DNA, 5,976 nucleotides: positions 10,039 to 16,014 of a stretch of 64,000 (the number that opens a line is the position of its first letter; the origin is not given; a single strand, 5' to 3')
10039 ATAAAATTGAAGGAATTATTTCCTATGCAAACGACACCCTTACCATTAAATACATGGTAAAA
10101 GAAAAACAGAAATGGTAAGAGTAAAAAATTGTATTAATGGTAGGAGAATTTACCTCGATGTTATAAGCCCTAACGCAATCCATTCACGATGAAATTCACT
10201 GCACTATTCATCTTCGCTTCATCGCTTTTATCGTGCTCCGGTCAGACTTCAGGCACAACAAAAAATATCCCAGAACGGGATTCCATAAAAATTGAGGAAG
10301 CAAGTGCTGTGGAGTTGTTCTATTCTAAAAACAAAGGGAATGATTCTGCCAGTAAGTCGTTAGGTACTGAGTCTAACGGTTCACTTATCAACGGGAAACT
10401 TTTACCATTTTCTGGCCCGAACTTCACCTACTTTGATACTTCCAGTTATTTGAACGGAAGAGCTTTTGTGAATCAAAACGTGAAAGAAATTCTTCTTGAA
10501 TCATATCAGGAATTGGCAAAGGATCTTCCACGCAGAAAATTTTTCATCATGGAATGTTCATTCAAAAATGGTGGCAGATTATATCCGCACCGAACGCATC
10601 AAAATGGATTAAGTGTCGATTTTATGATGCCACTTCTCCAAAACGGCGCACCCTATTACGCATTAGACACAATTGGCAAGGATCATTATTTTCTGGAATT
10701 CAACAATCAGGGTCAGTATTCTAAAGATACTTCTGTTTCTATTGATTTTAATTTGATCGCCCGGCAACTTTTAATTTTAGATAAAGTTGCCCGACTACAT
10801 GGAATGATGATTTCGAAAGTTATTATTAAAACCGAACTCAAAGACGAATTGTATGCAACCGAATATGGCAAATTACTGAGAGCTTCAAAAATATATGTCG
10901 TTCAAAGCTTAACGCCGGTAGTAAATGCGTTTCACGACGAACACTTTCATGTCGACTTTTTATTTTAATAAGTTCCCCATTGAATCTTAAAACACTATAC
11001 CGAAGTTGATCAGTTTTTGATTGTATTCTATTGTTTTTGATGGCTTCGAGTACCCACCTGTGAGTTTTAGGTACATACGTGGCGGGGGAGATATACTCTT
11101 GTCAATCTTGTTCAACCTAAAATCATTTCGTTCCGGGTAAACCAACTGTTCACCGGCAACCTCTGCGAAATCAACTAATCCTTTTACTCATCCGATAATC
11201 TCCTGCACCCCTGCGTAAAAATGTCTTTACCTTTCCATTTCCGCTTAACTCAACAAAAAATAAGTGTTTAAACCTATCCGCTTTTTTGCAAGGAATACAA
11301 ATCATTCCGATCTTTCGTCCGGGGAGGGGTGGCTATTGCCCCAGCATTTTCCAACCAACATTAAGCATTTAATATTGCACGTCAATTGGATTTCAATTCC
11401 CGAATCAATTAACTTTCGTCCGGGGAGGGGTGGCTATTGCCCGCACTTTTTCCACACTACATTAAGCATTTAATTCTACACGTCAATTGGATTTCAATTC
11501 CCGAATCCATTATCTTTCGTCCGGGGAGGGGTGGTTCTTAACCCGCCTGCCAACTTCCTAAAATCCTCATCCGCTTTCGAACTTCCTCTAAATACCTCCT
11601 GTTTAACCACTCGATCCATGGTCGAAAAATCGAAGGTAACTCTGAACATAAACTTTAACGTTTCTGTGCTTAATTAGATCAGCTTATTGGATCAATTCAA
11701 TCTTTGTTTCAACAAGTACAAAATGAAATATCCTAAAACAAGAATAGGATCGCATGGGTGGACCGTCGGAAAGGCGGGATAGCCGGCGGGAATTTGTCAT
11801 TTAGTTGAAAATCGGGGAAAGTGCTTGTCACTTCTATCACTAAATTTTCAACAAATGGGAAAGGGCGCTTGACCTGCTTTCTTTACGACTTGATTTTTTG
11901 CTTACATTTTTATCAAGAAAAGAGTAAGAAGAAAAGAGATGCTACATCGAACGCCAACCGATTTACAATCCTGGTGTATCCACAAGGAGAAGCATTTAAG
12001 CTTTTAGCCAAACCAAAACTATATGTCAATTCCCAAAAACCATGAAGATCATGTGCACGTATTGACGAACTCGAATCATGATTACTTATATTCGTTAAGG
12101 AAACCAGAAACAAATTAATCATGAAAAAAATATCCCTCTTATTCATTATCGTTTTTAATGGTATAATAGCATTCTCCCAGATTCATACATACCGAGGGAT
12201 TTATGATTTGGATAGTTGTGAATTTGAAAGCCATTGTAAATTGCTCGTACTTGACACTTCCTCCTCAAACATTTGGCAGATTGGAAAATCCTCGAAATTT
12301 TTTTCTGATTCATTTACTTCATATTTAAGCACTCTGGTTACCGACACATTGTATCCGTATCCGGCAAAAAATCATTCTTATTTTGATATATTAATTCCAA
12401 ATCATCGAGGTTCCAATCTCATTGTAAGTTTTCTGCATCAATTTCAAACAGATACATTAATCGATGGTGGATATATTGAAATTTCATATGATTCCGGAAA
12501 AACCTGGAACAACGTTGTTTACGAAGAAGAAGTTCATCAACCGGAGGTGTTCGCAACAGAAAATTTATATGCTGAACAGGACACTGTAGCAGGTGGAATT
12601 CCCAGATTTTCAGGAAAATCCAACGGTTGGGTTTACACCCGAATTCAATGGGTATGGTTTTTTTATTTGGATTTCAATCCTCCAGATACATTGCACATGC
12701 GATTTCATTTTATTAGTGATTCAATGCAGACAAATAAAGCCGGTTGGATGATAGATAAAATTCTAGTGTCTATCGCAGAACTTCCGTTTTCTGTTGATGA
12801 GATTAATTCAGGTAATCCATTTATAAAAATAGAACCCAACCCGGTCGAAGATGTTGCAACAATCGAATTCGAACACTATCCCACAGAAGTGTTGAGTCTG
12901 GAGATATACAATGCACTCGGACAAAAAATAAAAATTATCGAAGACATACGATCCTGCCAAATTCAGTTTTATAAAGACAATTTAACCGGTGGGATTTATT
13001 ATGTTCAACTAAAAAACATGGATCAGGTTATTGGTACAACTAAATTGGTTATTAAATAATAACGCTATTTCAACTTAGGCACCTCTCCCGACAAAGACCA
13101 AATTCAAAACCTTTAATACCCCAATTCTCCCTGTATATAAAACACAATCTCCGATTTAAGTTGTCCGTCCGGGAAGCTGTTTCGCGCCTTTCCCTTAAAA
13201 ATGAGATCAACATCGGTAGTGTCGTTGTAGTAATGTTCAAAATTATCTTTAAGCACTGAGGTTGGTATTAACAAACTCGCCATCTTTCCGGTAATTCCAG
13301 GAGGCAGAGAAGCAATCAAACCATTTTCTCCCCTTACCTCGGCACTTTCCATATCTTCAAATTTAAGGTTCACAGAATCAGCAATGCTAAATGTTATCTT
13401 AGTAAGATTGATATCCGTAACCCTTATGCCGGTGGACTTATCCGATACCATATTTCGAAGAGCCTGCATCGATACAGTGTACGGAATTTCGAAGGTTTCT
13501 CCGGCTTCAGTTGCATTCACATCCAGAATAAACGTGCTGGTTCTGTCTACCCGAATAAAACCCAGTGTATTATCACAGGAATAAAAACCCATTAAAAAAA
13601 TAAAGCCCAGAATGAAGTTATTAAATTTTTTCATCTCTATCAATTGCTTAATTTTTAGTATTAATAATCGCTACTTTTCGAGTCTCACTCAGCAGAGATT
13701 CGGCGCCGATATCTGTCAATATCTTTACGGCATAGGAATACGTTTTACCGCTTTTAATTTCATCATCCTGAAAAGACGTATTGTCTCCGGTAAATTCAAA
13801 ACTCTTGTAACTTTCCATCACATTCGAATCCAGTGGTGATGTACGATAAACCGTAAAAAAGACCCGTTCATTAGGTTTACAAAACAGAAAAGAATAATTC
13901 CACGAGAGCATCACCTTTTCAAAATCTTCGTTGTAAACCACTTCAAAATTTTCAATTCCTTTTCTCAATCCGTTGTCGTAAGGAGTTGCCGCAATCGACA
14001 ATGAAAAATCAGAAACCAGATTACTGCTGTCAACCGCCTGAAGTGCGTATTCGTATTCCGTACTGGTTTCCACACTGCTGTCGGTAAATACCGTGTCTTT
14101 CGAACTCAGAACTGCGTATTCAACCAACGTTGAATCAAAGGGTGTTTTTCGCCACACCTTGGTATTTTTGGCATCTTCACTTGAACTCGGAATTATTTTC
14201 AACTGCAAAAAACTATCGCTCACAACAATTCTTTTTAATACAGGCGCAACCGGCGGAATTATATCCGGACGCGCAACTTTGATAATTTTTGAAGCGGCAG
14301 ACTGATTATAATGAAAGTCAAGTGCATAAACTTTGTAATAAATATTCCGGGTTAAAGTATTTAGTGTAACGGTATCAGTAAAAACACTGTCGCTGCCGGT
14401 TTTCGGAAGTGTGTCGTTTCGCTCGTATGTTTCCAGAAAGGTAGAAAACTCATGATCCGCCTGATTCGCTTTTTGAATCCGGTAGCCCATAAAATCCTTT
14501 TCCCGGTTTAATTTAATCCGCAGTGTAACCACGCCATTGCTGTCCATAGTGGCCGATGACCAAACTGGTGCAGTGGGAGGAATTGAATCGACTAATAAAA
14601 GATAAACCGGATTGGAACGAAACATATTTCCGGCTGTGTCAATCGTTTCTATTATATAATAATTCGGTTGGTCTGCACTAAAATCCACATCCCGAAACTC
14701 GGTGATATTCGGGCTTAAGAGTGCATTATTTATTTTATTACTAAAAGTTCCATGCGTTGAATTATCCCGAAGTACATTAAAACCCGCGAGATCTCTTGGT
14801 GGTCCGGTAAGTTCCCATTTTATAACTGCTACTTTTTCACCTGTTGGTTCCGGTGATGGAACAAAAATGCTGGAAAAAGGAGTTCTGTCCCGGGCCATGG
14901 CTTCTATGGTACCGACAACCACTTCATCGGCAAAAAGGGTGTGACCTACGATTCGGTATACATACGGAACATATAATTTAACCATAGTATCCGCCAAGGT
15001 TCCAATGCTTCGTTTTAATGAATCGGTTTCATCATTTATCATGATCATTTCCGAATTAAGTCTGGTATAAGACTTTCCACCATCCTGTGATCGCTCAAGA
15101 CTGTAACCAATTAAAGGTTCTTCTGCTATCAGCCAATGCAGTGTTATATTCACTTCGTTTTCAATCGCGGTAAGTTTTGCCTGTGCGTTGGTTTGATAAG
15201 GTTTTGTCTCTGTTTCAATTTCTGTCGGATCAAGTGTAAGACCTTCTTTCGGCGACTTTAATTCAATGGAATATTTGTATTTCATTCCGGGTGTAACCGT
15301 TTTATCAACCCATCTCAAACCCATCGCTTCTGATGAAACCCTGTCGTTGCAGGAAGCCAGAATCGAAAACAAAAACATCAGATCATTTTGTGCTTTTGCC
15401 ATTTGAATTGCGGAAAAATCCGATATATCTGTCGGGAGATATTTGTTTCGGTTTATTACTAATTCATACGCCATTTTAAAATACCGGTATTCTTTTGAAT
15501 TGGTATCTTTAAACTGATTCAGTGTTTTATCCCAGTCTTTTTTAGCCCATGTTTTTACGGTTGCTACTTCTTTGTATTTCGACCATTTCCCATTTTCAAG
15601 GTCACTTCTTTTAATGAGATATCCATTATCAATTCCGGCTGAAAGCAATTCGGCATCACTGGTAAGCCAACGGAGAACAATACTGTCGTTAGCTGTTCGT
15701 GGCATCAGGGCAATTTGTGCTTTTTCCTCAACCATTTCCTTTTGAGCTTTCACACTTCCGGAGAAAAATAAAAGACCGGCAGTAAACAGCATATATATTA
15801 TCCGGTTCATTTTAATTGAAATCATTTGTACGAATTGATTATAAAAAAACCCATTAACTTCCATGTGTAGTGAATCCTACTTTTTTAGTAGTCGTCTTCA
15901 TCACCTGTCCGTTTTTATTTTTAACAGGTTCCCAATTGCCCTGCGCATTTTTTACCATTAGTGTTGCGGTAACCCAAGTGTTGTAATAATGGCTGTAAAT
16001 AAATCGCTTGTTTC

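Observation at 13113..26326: Two-component-linked envelope operon of unrecognised type: beta-barrel OMP, 1908-aa secreted giant, six-module FN3-like protein and lipoprotein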

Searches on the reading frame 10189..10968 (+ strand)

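Call 110: search_protein_families(library=pfam, proteins=[window:10189-10968:+], max_evalue=0.0001)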
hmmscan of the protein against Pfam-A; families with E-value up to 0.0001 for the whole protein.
window:10189-10968:+ (259 aa): 1 family
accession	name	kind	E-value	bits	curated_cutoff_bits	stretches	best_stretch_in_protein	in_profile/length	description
PF03411.18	Peptidase_M74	-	1.1e-07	32.2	25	1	57-255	1-181/240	Penicillin-insensitive murein endopeptidase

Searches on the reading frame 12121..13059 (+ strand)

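Call 110: search_protein_families(library=pfam, proteins=[window:12121-13059:+], max_evalue=0.0001)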
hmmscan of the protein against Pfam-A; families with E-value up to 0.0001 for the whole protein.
window:12121-13059:+ (312 aa): 1 family
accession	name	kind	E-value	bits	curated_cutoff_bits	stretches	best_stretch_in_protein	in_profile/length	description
PF18962.6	Por_Secre_tail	-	8.9e-09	36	27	1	239-311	3-75/75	Secretion system C-terminal sorting domain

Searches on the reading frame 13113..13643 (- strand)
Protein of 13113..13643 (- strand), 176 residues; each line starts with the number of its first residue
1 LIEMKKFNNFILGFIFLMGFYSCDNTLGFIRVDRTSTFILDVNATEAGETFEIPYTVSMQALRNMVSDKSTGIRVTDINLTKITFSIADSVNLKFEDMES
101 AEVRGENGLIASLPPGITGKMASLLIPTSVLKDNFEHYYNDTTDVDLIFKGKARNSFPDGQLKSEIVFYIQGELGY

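Call 4: search_protein_families(library=pfam, proteins=[window:13113-13643:-], max_evalue=0.1)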
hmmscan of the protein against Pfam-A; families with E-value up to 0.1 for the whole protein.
window:13113-13643:- (176 aa): 0 families

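Call 5: search_protein_families(library=ncbifam, proteins=[window:13113-13643:-], max_evalue=0.1)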
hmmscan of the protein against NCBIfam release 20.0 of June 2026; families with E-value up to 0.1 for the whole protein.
window:13113-13643:- (176 aa): 1 family
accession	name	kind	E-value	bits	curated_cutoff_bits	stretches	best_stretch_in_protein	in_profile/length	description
TIGR04134.1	lipo_with_rSAM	hypoth_equivalog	0.081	12.9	39.8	0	5-29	4-28/150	radical SAM-associated putative lipoprotein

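Call 105: search_solved_structures(query=A5, max_evalue=5)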
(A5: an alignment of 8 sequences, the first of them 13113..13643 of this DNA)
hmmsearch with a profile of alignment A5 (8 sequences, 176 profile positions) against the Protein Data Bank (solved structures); distinct sequences matched with E-value up to 5: 7.
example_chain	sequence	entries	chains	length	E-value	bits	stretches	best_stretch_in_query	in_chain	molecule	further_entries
5f5p_C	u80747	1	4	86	0.0061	19.4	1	42-85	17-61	Rho-associated protein kinase 1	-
4l2w_C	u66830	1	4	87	0.0089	18.9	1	42-85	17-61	Rho-associated protein kinase 1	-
8a3y_R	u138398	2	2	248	0.35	13.7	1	79-125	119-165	RNA polymerase-associated protein RTF1 homolog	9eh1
6cfd_A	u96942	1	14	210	0.89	12.4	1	84-147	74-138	ATP-dependent Clp protease proteolytic subunit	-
8gr8_A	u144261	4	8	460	1.3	11.8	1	29-73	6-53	Citrate synthase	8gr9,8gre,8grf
4ky3_A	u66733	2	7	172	1.4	11.7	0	38-67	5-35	designed protein OR327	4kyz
7ane_r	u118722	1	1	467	1.7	11.4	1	91-129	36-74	mS29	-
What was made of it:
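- On LptD/LptE: A lipoprotein profile finds no LptE in PDB (call 105).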

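Call 113: search_protein_families(library=padloc, proteins=[window:13113-13643:-], max_evalue=0.01)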
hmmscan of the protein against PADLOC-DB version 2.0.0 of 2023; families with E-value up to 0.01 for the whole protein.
window:13113-13643:- (176 aa): 0 families

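Call 114: search_protein_families(library=phrogs, proteins=[window:13113-13643:-], max_evalue=0.01)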
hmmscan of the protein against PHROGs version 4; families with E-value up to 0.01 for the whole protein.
window:13113-13643:- (176 aa): 0 families

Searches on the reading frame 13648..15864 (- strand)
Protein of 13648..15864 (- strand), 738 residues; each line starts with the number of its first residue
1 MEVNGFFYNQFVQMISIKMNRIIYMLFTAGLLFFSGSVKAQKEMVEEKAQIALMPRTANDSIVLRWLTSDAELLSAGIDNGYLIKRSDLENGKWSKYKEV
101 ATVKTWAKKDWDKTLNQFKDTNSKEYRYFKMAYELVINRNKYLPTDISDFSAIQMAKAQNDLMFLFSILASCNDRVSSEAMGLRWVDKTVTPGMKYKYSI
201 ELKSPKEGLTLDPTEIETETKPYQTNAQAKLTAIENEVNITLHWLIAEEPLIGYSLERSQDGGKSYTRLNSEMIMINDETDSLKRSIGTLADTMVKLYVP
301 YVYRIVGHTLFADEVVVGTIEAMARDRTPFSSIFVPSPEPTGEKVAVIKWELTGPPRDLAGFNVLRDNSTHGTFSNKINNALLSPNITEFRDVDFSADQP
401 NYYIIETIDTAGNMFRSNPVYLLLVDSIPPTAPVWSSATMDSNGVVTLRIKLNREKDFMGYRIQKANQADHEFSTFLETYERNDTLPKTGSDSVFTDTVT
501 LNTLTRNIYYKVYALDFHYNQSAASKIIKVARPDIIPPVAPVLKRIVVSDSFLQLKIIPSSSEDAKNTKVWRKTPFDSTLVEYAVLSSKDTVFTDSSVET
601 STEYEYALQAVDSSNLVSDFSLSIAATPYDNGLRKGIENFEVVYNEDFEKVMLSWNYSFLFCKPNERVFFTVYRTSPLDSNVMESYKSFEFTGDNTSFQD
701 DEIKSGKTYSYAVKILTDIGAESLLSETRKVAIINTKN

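Call 4: search_protein_families(library=pfam, proteins=[window:13648-15864:-], max_evalue=0.1)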
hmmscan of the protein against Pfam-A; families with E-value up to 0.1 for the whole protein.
window:13648-15864:- (738 aa): 0 families

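Call 5: search_protein_families(library=ncbifam, proteins=[window:13648-15864:-], max_evalue=0.1)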
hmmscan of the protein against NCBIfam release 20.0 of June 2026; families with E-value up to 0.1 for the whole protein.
window:13648-15864:- (738 aa): 3 families
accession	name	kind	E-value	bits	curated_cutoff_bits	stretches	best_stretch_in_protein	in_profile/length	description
NF045522.1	MXAN_2561_fam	equivalog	1.9e-05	24.3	150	1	534-629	165-259/304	MXAN_2561 family MXYO-CTERM-anchored protein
NF041611.1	exoglucan_CbhB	equivalog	0.00095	17.3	1950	1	457-627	734-885/997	exoglucanase CbhB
TIGR03000.1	plancto_dom_1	domain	0.033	14.1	43.1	0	687-732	20-64/75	TIGR03000 domain-containing protein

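Call 8: search_solved_structures(query=window:13648-15864:-, max_evalue=1)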
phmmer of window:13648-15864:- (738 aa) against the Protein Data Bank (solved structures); distinct sequences matched with E-value up to 1: 1.
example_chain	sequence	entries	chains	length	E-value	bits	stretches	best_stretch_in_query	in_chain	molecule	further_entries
5z06_A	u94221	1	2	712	0.41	12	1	528-630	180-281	BDI_3064 protein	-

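Call 74: search_solved_structures(query=A4, max_evalue=1)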
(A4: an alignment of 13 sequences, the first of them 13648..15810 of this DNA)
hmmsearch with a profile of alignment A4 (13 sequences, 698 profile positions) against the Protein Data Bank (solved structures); distinct sequences matched with E-value up to 1: 48.
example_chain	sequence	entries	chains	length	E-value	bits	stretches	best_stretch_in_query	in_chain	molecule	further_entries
8g4l_bm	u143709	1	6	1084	7.9e-12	47.3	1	382-582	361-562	Titin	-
8q6t_I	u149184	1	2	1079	2.2e-10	42.5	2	179-357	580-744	Titin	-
4yh7_A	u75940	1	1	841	5.7e-10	41.1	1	301-639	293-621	Receptor-type tyrosine-protein phosphatase delta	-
8pn5_A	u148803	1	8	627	1.6e-06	29.7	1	503-603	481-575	DUF3472 domain-containing protein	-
8pmu_A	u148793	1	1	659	1.7e-06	29.6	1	503-603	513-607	DUF3472 domain-containing protein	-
8pn3_A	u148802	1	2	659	1.7e-06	29.6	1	503-603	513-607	DUF3472 domain-containing protein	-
3mpc_A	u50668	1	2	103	4.4e-06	28.3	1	341-403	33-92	Fn3-like protein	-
5z06_A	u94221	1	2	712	4.5e-06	28.3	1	510-604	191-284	BDI_3064 protein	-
4pbx_A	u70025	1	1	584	1.1e-05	27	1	301-599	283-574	Receptor-type tyrosine-protein phosphatase S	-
4yfe_A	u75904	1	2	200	2.1e-05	26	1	319-465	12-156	Receptor-type tyrosine-protein phosphatase delta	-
4yfg_B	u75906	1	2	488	2.1e-05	26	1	301-464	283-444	Receptor-type tyrosine-protein phosphatase delta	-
4yfd_A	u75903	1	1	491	2.3e-05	25.9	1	301-464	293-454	Receptor-type tyrosine-protein phosphatase delta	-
1k85_A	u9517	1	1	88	0.0006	21.2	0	408-445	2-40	CHITINASE A1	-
4urt_B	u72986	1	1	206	0.00066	21.1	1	552-683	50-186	NETRIN RECEPTOR DCC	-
5g56_A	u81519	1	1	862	0.00066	21.1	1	323-403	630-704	CARBOHYDRATE BINDING FAMILY 6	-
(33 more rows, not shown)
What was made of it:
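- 13648..15810 (-): Secreted tandem-FN3 protein. It is 720 aa from the signal-peptide Met; the ORF extends to 15864. A profile of 13 orthologues hits FN3 arrays of titin and RPTP-delta (E 8e-12 to 1e-5; call 74).
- On Fibronectin type III arrays (738-aa protein): A profile of 13 orthologues hits titin, RPTP-delta/sigma, DCC and neogenin FN3 arrays (E 8e-12 to 1e-3; call 74).
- Checked: 'FN3-like' is confirmed at profile level: the alignment hits titin and RPTP-delta FN3 arrays, with E down to 8e-12 (call 74).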

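Call 113: search_protein_families(library=padloc, proteins=[window:13648-15810:-], max_evalue=0.01)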
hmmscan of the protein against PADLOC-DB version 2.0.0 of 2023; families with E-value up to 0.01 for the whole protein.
window:13648-15810:- (720 aa): 0 families

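Call 114: search_protein_families(library=phrogs, proteins=[window:13648-15810:-], max_evalue=0.01)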
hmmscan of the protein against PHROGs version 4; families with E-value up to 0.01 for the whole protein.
window:13648-15810:- (720 aa): 0 families
